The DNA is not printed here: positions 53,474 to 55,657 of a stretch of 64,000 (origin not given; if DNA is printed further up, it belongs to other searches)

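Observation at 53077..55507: HNH nuclease fused to an SF2 helicase, translationally coupled to an unknown 181-aa protein: candidate two-gene defence module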

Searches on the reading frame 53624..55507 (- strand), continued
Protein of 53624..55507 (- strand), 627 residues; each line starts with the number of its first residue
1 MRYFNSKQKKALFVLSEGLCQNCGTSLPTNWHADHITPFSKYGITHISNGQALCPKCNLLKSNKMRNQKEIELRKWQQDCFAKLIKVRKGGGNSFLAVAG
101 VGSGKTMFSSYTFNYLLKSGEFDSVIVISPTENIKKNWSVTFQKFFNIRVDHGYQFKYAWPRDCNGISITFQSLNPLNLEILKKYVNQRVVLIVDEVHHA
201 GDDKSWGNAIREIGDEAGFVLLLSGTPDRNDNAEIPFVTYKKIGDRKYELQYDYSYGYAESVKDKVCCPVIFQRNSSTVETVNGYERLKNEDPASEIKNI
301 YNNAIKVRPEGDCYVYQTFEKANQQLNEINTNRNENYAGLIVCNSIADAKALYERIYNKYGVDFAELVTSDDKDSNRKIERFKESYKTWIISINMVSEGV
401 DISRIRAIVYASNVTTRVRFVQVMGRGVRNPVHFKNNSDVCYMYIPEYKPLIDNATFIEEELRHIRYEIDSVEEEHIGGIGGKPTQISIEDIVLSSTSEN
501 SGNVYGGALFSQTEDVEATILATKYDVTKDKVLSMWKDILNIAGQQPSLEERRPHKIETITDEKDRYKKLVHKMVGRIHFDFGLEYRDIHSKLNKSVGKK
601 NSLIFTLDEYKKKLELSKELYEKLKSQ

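Call 16: find_related_loci(query=A1, collection=genome_contigs, flank=10000)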
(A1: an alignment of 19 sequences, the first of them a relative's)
Query A1 (627 aa) in genome_contigs; peptide patterns used: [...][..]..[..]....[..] (x = any residue, [..] = any of these).
600 stretches matched a pattern (row limit reached: there are more); 600 encode a relative of the query (tblastn E <= 1e-3); the best 80 are kept; 80 distinct loci.
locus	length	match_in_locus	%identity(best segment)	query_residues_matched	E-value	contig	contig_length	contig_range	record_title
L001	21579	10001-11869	30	2-613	3e-78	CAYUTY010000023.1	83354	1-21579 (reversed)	MAG TPA_asm: uncultured Anaerolineaceae bacterium isolate binchicken_co322_166 genome assembly, contig: NODE_560_length_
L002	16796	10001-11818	31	2-614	4e-73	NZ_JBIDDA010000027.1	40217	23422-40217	Micromonospora sp. NPDC047670 NPDC047670_372_H2.ctg-0027, whole genome shotgun sequence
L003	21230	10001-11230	33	53-464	1e-62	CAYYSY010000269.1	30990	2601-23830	MAG TPA_asm: uncultured Spirochaetaceae bacterium isolate binchicken_co231_154 genome assembly, contig: k141_3779358, wh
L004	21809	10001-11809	26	15-614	2e-60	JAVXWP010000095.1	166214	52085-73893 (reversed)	MAG: Actinomycetota bacterium isolate BP_308 scaffold_4412927, whole genome shotgun sequence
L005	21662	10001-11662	27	73-614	1e-59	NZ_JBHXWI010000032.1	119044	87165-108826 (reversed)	Rhodococcus sp. NPDC127593 NPDC127593_391_E10.ctg-0032, whole genome shotgun sequence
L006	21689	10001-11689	26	73-614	9e-60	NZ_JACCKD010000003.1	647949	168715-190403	Haloechinothrix aidingensis strain YIM 98757 Scaffold3, whole genome shotgun sequence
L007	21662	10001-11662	26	73-614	7e-59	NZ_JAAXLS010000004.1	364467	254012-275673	Amycolatopsis acididurans strain K13G38 NODE_4_length_364467_cov_47.335387, whole genome shotgun sequence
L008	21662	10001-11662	27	73-614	1e-58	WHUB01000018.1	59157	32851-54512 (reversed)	MAG: Actinophytocola sp. isolate Dino_bin55 NODE_18_length_59157_cov_235.669250, whole genome shotgun sequence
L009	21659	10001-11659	27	73-614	3e-58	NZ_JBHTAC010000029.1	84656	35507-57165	Catellatospora aurea strain CGMCC 4.7147 GCM70025339_113, whole genome shotgun sequence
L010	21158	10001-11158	32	73-465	3e-58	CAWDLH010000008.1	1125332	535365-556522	MAG: uncultured Actinomycetota bacterium isolate MFD04944.bin.1.265 genome assembly, contig: contig_31154, whole genome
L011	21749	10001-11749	28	52-616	5e-58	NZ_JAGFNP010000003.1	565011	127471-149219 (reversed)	Glycomyces niveus strain NEAU-S30 Scaffold3, whole genome shotgun sequence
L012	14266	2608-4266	26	73-614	4e-58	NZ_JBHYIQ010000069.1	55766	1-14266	Amycolatopsis sp. NPDC059021 NPDC059021_T51_C4.ctg-0069, whole genome shotgun sequence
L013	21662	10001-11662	28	73-619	3e-58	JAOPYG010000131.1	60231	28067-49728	MAG: Actinoallomurus sp. isolate RYN_221 scaffold_1124331, whole genome shotgun sequence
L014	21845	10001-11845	25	26-614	1e-57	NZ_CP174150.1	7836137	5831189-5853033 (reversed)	Amycolatopsis bartoniae strain DSM 45807 chromosome, complete genome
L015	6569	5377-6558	31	66-465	5e-58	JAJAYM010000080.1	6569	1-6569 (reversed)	MAG: Actinomycetes bacterium isolate CAN_BIN10 c_000000042828, whole genome shotgun sequence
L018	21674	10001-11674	28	73-619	7e-58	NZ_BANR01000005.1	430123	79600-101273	Gordonia aichiensis NBRC 108223, whole genome shotgun sequence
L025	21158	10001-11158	33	73-465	1e-56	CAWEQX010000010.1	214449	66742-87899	MAG: uncultured Actinomycetota bacterium isolate MFD01721.bin.1.203 genome assembly, contig: contig_29910, whole genome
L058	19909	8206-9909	26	73-627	1e-55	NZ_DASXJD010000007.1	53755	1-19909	MAG: Actinomycetospora sp. isolate SMAG_U5239 k141_2131493, whole genome shotgun sequence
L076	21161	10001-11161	30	73-465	5e-55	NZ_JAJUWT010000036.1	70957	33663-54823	Saccharothrix sp. S26 36, whole genome shotgun sequence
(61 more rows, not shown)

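Call 17: find_encoding_contigs(protein=P0009, flank=10000, max_places=3)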
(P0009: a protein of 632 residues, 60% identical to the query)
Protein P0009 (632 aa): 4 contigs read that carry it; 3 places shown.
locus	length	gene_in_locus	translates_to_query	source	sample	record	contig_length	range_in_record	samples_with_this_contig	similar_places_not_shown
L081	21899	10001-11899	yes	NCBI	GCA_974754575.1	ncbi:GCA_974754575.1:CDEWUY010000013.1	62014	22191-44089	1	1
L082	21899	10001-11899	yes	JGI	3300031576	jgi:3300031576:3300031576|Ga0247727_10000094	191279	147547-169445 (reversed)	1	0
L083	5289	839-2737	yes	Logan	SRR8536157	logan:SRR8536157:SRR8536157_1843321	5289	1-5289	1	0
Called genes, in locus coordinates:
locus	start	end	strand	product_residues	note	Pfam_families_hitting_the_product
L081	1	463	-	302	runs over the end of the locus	PF00089:Trypsin, PF13365:Trypsin_2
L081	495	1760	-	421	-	PF02403:Seryl_tRNA_N, PF00587:tRNA-synt_2b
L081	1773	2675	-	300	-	PF01073:3Beta_HSD, PF01370:Epimerase, PF02719:Polysacc_synt_2 (weak), PF04321:RmlD_sub_bind, PF07993:NAD_binding_4 (faint), PF16363:GDP_Man_Dehyd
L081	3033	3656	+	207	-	PF03279:Lip_A_acyltrans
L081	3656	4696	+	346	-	PF01075:Glyco_transf_9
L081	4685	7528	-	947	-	PF00005:ABC_tran (faint), PF02463:SMC_N (weak), PF03193:RsgA_GTPase (faint), PF13191:AAA_16 (faint), PF13401:AAA_22 (faint), PF13555:AAA_29 (faint), PF17760:UvrA_inter, PF17755:UvrA_DNA-bind, +2 more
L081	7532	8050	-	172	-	PF10543:ORF6N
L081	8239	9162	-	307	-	PF02511:Thy1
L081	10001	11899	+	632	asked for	PF01844:HNH, PF14279:HNH_5 (weak), PF00270:DEAD (weak), PF04851:ResIII, PF00271:Helicase_C (weak)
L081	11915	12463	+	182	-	-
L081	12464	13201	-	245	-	-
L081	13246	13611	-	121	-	PF07681:DoxX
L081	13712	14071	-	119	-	PF07237:DUF1428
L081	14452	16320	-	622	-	PF01433:Peptidase_M1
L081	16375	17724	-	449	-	PF07992:Pyr_redox_2 (faint), PF01946:Thi4 (weak), PF00070:Pyr_redox (faint), PF00890:FAD_binding_2 (weak), PF01266:DAO, PF01593:Amino_oxidase, PF12831:FAD_oxidored (weak), PF13450:NAD_binding_8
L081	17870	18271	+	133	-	PF01042:Ribonuc_L-PSP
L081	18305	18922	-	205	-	-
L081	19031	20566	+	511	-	-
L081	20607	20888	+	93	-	PF02617:ClpS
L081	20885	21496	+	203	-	PF03588:Leu_Phe_trans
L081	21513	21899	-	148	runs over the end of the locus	PF02502:LacAB_rpiB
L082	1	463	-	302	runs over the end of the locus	PF00089:Trypsin, PF13365:Trypsin_2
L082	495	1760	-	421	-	PF02403:Seryl_tRNA_N, PF00587:tRNA-synt_2b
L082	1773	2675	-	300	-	PF01073:3Beta_HSD, PF01370:Epimerase, PF02719:Polysacc_synt_2 (weak), PF04321:RmlD_sub_bind, PF07993:NAD_binding_4 (faint), PF16363:GDP_Man_Dehyd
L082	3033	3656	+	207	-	PF03279:Lip_A_acyltrans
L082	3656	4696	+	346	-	PF01075:Glyco_transf_9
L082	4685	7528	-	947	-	PF00005:ABC_tran (faint), PF02463:SMC_N (weak), PF03193:RsgA_GTPase (faint), PF13191:AAA_16 (faint), PF13401:AAA_22 (faint), PF13555:AAA_29 (faint), PF17760:UvrA_inter, PF17755:UvrA_DNA-bind, +2 more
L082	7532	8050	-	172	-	PF10543:ORF6N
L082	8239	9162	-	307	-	PF02511:Thy1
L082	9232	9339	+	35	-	-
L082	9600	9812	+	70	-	-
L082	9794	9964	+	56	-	-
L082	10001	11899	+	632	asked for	PF01844:HNH, PF14279:HNH_5 (weak), PF00270:DEAD (weak), PF04851:ResIII, PF00271:Helicase_C (weak)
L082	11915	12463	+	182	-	-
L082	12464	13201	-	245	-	-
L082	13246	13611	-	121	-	PF07681:DoxX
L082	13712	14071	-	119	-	PF07237:DUF1428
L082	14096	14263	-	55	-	-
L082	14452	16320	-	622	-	PF01433:Peptidase_M1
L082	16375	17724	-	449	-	PF07992:Pyr_redox_2 (faint), PF01946:Thi4 (weak), PF00070:Pyr_redox (faint), PF00890:FAD_binding_2 (weak), PF01266:DAO, PF01593:Amino_oxidase, PF12831:FAD_oxidored (weak), PF13450:NAD_binding_8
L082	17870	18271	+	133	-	PF01042:Ribonuc_L-PSP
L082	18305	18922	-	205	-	-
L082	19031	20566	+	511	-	-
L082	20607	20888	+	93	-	PF02617:ClpS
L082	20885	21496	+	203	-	PF03588:Leu_Phe_trans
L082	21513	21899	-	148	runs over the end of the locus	PF02502:LacAB_rpiB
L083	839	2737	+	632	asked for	PF01844:HNH, PF14279:HNH_5 (weak), PF00270:DEAD (weak), PF04851:ResIII, PF00271:Helicase_C (weak)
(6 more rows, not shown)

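Call 18: find_encoding_contigs(protein=P0007, flank=10000, max_places=3)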
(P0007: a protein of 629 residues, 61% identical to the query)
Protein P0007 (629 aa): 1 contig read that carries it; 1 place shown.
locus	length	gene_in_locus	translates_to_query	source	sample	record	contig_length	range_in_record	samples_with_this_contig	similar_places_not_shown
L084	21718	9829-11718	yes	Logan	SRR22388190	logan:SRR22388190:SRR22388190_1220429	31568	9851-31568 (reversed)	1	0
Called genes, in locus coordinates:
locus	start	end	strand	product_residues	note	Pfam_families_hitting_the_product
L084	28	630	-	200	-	-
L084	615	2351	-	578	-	PF17899:Peptidase_M61_N, PF05299:Peptidase_M61, PF00595:PDZ (weak), PF17820:PDZ_6 (faint)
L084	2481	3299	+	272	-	-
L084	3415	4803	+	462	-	PF00890:FAD_binding_2 (weak), PF01266:DAO (faint), PF03486:HI0933_like (faint), PF07992:Pyr_redox_2, PF12831:FAD_oxidored (weak), PF13738:Pyr_redox_3, PF00070:Pyr_redox, PF02852:Pyr_redox_dim, +2 more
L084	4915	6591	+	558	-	PF18962:Por_Secre_tail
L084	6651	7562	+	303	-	-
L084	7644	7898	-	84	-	-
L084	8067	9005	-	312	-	-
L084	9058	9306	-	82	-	-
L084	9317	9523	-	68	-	-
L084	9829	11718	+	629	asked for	PF01844:HNH, PF14279:HNH_5, PF00270:DEAD, PF04851:ResIII, PF13401:AAA_22 (faint), PF00271:Helicase_C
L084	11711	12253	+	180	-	-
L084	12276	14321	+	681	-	-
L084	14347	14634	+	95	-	-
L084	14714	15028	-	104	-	PF12844:HTH_19 (weak), PF01381:HTH_3 (weak), PF13443:HTH_26 (faint)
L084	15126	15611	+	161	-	-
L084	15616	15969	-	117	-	PF13560:HTH_31, PF01381:HTH_3, PF12844:HTH_19 (weak), PF13443:HTH_26 (weak)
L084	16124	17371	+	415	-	PF09903:DUF2130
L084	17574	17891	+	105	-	-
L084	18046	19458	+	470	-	PF01609:DDE_Tnp_1 (faint), PF13701:DDE_Tnp_1_4 (weak)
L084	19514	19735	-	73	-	-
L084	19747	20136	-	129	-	-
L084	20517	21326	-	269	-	PF01381:HTH_3, PF12844:HTH_19, PF13560:HTH_31, PF00717:Peptidase_S24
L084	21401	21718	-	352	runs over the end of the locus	-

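Call 19: find_encoding_contigs(protein=P0014, flank=10000, max_places=3)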
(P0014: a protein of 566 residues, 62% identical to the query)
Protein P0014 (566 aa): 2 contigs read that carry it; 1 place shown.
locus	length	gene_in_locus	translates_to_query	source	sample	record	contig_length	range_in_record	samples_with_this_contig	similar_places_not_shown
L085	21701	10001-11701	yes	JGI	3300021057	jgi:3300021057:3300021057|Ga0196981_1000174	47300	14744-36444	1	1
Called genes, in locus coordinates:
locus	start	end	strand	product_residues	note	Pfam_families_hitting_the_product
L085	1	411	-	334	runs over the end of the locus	-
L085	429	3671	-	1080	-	PF02384:N6_Mtase, PF07669:Eco57I (weak)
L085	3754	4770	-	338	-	-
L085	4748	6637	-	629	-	PF07669:Eco57I, PF22837:M_Eco57I_C (faint)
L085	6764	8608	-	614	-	PF01555:N6_N4_Mtase (weak)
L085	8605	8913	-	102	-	PF13560:HTH_31, PF01381:HTH_3 (weak)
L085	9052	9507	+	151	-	PF12102:MrcB_N (weak)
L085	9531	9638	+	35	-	-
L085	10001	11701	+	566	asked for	PF00270:DEAD (weak), PF04851:ResIII, PF13401:AAA_22 (faint), PF00271:Helicase_C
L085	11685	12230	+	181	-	-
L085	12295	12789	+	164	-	-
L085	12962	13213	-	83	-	-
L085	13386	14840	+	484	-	PF03457:HA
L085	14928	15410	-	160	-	PF00072:Response_reg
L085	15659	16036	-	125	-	-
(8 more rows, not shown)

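Call 20: find_encoding_contigs(protein=P0114, flank=8000, max_places=4)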
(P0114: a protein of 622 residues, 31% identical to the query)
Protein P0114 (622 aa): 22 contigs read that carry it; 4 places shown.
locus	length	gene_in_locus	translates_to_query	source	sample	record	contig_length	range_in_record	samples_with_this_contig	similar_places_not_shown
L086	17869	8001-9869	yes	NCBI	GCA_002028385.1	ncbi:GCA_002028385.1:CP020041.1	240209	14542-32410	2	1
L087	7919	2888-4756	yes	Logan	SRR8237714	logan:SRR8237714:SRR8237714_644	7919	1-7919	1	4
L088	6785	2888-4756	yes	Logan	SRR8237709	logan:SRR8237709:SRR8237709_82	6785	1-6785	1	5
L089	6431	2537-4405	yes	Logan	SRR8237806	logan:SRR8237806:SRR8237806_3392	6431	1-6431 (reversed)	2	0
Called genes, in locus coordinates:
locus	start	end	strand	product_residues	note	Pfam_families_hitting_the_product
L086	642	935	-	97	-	-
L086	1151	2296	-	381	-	PF13546:DDE_5, PF01609:DDE_Tnp_1 (faint)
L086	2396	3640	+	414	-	PF13546:DDE_5, PF01609:DDE_Tnp_1 (weak)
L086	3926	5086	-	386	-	PF13546:DDE_5, PF01609:DDE_Tnp_1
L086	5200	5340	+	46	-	-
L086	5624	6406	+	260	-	-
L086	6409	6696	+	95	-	-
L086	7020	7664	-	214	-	-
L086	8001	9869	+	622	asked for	PF01844:HNH, PF00270:DEAD, PF04851:ResIII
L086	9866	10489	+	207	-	-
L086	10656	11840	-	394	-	PF01135:PCMT, PF13649:Methyltransf_25 (weak)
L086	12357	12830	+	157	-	-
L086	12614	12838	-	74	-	-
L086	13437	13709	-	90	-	-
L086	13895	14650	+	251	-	-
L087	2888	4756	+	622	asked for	PF01844:HNH, PF00270:DEAD, PF04851:ResIII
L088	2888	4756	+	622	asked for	PF01844:HNH, PF00270:DEAD, PF04851:ResIII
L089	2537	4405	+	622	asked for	PF01844:HNH, PF00270:DEAD, PF04851:ResIII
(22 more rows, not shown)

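Call 21: find_encoding_contigs(protein=P0091, flank=8000, max_places=3)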
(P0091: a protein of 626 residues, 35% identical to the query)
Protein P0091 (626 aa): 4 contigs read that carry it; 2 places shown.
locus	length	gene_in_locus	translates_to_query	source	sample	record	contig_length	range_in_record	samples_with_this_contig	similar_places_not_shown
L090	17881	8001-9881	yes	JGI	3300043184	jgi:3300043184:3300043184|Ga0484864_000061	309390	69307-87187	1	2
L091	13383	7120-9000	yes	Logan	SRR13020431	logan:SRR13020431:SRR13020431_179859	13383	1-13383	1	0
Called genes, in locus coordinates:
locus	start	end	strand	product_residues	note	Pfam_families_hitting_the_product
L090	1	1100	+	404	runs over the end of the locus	PF00331:Glyco_hydro_10 (weak), PF01229:Glyco_hydro_39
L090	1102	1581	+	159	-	PF13664:DUF4149 (weak), PF05425:CopD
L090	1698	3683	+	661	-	PF13231:PMT_2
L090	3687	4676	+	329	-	PF23023:Anti-Pycsar_Apyc1, PF00753:Lactamase_B, PF13691:Lactamase_B_4 (weak), PF12706:Lactamase_B_2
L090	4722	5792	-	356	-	PF12773:DZR (faint), PF24463:DUF7577 (faint)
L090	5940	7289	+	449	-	PF00067:p450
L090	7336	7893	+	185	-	PF05685:Uma2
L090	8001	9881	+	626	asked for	PF01844:HNH, PF14279:HNH_5, PF04851:ResIII, PF00176:SNF2-rel_dom (weak), PF00270:DEAD, PF13401:AAA_22 (faint), PF18766:SWI2_SNF2, PF00271:Helicase_C (weak)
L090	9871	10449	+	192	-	-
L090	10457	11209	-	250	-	PF02230:Abhydrolase_2 (faint), PF01738:DLH, PF07224:Chlorophyllase (weak), PF00561:Abhydrolase_1 (faint)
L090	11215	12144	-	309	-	-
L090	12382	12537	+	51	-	-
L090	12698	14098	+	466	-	PF00890:FAD_binding_2 (weak), PF01266:DAO (faint), PF01494:FAD_binding_3 (faint), PF07992:Pyr_redox_2, PF12831:FAD_oxidored, PF13738:Pyr_redox_3, PF00070:Pyr_redox, PF02852:Pyr_redox_dim, +4 more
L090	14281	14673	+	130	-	-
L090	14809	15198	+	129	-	-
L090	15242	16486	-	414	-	-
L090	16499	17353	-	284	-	-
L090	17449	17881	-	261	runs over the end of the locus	PF22435:MRM3-like_sub_bind, PF08032:SpoU_sub_bind (faint), PF00588:SpoU_methylase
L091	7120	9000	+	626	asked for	PF01844:HNH, PF14279:HNH_5, PF04851:ResIII, PF00176:SNF2-rel_dom (weak), PF00270:DEAD, PF13401:AAA_22 (faint), PF18766:SWI2_SNF2, PF00271:Helicase_C (weak)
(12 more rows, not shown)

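Call 22: find_encoding_contigs(protein=P0058, flank=8000, max_places=3)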
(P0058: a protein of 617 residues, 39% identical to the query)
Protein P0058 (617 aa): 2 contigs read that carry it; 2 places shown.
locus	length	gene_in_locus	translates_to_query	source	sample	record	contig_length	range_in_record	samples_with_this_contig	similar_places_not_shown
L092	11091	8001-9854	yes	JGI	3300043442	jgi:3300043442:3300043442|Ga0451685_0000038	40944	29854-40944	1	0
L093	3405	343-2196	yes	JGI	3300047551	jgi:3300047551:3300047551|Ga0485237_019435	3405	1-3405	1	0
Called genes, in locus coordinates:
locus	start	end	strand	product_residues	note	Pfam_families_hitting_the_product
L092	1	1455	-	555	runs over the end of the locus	PF03354:TerL_ATPase, PF20441:TerL_nuclease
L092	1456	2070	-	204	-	PF01555:N6_N4_Mtase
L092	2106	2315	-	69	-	-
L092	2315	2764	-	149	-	-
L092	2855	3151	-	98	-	PF01844:HNH (weak)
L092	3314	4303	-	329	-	-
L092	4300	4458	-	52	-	-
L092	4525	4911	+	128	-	PF00436:SSB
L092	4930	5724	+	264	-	PF01832:Glucosaminidase (weak)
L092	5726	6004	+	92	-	-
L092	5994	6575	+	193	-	PF13489:Methyltransf_23, PF13649:Methyltransf_25 (weak), PF08241:Methyltransf_11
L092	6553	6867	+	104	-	-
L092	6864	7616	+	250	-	PF01507:PAPS_reduct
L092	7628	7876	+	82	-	-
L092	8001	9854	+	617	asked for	PF01844:HNH, PF14279:HNH_5, PF00270:DEAD, PF04851:ResIII, PF00271:Helicase_C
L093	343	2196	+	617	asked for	PF01844:HNH, PF14279:HNH_5, PF00270:DEAD, PF04851:ResIII, PF00271:Helicase_C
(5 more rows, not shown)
